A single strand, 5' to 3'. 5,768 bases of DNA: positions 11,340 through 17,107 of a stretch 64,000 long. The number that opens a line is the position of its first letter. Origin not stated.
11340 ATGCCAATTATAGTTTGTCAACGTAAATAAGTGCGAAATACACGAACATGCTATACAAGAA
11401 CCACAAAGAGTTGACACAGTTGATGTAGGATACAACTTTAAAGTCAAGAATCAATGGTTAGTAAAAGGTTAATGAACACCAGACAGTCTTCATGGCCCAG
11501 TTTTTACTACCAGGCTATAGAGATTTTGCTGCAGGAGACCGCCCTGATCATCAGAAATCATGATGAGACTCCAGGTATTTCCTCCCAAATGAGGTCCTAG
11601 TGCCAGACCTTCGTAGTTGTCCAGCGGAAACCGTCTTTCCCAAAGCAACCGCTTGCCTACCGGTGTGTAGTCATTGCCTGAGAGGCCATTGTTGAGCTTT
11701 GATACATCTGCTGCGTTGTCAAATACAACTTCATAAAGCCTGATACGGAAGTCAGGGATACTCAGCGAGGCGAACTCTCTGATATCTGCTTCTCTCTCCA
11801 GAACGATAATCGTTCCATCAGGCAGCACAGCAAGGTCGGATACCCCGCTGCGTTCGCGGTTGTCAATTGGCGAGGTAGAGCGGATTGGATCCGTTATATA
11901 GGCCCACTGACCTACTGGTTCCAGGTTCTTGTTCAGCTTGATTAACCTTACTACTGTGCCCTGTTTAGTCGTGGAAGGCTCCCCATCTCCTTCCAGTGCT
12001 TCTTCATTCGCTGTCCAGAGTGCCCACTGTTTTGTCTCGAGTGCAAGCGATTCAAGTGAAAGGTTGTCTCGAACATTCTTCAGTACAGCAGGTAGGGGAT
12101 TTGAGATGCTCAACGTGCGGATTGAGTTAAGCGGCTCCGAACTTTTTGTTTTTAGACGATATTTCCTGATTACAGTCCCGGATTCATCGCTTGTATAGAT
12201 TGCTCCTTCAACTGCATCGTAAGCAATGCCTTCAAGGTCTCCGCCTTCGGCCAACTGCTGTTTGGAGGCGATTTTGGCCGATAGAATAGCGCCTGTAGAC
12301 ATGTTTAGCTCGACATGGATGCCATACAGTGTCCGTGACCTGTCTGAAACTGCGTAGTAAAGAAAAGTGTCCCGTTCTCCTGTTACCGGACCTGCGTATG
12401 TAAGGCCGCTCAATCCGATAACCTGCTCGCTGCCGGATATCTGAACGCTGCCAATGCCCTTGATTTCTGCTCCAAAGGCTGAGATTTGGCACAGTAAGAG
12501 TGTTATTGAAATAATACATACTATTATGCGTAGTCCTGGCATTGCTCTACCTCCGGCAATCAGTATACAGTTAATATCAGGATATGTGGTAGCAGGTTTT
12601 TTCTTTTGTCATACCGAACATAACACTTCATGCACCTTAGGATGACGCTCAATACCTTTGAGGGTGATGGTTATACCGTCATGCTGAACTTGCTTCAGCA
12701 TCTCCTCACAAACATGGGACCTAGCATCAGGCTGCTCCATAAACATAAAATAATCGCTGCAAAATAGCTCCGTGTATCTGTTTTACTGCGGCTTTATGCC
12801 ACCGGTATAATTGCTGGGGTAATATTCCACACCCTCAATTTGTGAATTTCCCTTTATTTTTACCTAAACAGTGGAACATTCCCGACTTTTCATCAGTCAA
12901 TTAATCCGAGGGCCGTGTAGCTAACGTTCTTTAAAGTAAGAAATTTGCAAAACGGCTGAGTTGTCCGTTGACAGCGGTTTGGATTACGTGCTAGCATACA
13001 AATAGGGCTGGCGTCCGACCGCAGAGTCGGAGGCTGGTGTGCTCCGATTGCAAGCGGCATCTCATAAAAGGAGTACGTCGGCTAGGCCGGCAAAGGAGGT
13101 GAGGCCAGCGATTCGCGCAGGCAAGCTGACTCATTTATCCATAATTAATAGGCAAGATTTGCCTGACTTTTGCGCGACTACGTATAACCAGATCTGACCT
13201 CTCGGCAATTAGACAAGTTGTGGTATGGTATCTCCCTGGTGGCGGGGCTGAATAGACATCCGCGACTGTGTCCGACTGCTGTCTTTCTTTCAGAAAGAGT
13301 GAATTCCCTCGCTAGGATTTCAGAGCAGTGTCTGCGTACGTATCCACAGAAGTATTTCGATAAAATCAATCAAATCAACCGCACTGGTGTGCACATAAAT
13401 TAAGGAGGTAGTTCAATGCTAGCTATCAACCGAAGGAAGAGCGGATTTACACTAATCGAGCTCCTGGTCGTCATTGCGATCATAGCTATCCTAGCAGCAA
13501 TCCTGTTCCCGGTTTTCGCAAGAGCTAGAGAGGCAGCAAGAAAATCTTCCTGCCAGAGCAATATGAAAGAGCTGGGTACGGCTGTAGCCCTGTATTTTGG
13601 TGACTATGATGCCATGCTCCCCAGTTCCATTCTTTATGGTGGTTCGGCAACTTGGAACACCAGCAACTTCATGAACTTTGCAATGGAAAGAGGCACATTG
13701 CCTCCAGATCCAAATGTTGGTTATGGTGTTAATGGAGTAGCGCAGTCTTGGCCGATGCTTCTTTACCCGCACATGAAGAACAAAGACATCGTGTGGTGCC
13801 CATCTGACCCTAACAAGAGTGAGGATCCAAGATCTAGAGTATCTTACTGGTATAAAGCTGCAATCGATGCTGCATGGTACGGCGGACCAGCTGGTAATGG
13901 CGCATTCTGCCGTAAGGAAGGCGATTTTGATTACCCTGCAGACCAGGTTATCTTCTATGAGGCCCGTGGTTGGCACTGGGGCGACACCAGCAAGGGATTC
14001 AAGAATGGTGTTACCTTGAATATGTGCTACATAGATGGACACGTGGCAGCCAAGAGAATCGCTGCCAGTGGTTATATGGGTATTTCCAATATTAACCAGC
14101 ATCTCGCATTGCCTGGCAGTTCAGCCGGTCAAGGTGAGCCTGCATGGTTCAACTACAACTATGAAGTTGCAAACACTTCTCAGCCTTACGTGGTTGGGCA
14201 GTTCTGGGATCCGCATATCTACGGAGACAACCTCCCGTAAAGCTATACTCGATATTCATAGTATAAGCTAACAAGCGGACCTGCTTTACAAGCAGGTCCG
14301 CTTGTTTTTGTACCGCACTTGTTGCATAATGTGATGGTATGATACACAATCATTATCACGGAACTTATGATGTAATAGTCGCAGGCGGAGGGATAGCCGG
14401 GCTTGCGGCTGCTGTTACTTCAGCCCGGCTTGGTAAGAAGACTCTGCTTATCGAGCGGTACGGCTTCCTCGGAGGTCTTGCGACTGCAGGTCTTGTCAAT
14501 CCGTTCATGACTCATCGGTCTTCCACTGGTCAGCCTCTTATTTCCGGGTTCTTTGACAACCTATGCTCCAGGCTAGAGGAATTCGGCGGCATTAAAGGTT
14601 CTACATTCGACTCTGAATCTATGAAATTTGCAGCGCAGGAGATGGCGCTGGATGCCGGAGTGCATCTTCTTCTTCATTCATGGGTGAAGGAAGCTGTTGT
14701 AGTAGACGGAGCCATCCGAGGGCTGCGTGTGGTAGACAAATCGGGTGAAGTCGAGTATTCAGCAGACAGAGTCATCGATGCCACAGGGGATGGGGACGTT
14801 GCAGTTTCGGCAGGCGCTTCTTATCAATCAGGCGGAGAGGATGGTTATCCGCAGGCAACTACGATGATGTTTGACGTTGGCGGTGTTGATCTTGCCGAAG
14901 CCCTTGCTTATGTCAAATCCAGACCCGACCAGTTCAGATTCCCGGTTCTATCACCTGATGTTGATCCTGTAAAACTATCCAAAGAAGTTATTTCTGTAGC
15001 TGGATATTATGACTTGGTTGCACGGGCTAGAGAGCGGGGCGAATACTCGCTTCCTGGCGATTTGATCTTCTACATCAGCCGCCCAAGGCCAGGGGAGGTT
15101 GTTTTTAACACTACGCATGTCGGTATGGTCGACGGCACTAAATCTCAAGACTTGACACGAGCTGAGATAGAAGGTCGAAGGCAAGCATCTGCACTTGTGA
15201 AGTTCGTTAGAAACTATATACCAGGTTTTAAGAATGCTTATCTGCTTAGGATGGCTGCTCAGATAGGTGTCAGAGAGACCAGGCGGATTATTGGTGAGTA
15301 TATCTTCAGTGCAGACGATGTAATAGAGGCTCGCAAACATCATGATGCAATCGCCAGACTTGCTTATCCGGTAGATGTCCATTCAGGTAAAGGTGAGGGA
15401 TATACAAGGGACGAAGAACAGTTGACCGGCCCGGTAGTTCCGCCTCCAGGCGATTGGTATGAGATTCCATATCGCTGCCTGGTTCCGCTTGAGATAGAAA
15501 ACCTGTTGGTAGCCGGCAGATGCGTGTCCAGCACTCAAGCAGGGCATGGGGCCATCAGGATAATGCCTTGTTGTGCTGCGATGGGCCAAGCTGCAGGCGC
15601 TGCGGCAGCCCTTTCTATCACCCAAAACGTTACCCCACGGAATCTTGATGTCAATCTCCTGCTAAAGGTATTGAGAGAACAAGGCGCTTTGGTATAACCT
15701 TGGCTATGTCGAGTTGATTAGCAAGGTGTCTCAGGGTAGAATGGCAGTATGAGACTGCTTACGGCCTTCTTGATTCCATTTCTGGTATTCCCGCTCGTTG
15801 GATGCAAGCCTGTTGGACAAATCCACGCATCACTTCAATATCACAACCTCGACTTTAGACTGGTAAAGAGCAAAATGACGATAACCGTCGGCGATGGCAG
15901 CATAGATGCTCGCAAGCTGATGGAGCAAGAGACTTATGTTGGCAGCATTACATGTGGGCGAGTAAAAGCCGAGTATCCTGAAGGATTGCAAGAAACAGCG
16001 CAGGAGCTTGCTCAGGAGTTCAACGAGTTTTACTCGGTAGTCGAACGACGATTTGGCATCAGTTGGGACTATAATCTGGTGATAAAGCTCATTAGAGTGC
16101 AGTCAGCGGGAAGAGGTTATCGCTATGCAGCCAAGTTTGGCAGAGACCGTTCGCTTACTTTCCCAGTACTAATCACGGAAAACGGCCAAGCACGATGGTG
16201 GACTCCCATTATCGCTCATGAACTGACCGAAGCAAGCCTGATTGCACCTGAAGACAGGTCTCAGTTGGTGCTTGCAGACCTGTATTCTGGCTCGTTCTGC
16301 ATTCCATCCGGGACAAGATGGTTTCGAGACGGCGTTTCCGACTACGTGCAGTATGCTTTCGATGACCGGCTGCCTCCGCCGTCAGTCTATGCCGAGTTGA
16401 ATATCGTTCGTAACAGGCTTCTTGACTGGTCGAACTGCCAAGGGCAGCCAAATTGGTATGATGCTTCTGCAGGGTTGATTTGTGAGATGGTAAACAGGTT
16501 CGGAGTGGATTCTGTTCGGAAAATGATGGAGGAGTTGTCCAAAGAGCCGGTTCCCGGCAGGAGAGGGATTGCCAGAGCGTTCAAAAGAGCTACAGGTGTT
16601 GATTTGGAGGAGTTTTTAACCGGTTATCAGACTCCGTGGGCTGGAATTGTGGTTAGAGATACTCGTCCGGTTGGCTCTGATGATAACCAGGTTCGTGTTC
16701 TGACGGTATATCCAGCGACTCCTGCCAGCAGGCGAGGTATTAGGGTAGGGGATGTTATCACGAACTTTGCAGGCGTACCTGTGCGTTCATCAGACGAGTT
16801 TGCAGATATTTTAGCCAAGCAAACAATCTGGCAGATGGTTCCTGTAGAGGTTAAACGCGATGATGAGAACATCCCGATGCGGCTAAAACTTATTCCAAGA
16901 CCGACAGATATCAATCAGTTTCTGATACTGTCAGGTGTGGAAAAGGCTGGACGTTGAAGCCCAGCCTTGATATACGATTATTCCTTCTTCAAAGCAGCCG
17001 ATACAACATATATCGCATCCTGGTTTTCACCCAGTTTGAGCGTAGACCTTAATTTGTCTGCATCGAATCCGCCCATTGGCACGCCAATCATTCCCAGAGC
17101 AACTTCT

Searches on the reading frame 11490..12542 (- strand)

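Call 37: search_protein_families(library=pfam, proteins=[window:11490-12542:-], max_evalue=0.0001)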
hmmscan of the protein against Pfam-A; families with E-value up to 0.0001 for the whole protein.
window:11490-12542:- (350 aa): 1 family
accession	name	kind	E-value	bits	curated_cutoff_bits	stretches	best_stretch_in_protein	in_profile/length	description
PF13449.12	Phytase-like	-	1.1e-44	153.9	27.6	1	41-333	3-283/284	Esterase-like activity of phytase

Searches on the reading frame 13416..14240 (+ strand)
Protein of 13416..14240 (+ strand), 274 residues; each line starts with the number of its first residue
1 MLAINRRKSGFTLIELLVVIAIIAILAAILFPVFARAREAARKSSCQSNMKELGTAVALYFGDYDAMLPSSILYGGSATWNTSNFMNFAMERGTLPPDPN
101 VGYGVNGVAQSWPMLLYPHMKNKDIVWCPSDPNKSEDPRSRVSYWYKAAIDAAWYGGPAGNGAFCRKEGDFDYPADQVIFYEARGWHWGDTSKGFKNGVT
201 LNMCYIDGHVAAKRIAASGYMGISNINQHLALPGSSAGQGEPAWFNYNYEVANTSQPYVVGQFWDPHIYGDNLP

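Call 38: search_protein_families(library=pfam, proteins=[window:13416-14240:+], max_evalue=0.0001)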
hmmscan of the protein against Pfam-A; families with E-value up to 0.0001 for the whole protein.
window:13416-14240:+ (274 aa): 2 families
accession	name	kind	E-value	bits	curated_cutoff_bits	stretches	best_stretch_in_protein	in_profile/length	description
PF07963.17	N_methyl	-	2.3e-10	40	21.2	1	6-31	2-27/27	Prokaryotic N-terminal methylation motif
PF07596.16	SBP_bac_10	-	5.3e-10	40.2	23.3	1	36-180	2-151/268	Protein of unknown function (DUF1559)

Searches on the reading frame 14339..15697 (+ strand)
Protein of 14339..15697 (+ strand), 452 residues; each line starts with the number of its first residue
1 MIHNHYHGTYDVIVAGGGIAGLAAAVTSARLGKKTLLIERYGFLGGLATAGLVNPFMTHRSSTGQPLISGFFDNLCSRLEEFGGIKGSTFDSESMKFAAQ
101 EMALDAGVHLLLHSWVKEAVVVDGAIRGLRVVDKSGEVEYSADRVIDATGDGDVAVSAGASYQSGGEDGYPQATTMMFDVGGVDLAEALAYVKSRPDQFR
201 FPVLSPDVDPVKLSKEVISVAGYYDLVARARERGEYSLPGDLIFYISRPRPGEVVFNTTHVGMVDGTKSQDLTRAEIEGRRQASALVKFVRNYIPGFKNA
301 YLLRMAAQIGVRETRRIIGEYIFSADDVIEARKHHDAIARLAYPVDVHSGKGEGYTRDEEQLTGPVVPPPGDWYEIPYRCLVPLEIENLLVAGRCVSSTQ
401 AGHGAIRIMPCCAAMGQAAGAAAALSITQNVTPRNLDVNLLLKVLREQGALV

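Call 38: search_protein_families(library=pfam, proteins=[window:14339-15697:+], max_evalue=0.0001)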
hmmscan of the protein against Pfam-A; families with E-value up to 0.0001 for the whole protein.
window:14339-15697:+ (452 aa): 6 families
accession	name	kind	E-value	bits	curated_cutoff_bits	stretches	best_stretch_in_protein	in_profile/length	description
PF12831.13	FAD_oxidored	-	4.8e-119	398.8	27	1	11-443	1-414/416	FAD dependent oxidoreductase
PF00890.30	FAD_binding_2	-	3.5e-09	36.8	20.4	1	11-46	1-36/414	FAD binding domain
PF01266.30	DAO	-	4.8e-07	30.1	27.9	0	11-53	1-46/353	FAD dependent oxidoreductase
PF07992.20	Pyr_redox_2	-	1.1e-06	28.7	26.1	0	10-40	1-31/291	Pyridine nucleotide-disulphide oxidoreductase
PF01134.28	GIDA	-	7.7e-06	25.6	22.1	1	11-39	1-29/391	Glucose inhibited division protein A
PF13450.12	NAD_binding_8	-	4e-05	24.2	21.9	1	14-49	1-36/68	NAD(P)-binding Rossmann-like domain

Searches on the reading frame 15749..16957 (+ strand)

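Call 38: search_protein_families(library=pfam, proteins=[window:15749-16957:+], max_evalue=0.0001)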
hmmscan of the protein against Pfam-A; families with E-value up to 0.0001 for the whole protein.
window:15749-16957:+ (402 aa): 2 families
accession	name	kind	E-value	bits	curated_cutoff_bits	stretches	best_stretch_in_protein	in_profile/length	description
PF13180.12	PDZ_2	-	4.2e-11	43.4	27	1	299-381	4-80/80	PDZ domain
PF17820.7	PDZ_6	-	2.6e-07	30.7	27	1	317-356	2-41/54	PDZ domain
